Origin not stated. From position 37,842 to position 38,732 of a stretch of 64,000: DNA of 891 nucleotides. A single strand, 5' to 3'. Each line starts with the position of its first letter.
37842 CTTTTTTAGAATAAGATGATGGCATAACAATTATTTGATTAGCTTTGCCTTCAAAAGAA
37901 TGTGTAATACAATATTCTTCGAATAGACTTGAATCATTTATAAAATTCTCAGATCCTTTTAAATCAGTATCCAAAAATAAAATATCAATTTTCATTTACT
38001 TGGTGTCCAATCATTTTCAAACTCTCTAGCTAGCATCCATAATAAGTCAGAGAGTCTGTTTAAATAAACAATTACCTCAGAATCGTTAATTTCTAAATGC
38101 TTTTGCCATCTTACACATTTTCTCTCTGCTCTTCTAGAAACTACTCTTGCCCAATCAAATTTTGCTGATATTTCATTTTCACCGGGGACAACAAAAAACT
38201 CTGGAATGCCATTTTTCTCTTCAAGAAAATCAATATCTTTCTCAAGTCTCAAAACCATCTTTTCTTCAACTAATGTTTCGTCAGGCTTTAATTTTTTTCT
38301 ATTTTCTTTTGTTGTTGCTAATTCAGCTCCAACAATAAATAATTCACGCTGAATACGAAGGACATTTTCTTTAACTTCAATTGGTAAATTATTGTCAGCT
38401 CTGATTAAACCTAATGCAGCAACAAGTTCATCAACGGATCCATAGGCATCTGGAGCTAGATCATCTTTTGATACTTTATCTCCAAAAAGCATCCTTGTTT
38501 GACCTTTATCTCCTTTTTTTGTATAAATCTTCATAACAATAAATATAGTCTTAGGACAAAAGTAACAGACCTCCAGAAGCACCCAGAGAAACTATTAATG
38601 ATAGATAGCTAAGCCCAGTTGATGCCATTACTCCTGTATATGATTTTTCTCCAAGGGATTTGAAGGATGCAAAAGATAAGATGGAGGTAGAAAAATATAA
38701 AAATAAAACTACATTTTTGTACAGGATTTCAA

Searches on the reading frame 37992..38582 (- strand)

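Call 20: search_protein_families(library=pfam, proteins=[window:37992-38582:-], max_evalue=0.00001)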
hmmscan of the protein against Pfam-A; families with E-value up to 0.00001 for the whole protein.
window:37992-38582:- (196 aa): 1 family
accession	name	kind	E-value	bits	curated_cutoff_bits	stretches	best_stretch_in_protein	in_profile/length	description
PF01923.23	Cob_adeno_trans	-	5.3e-47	160.5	24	1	19-186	1-169/171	Cobalamin adenosyltransferase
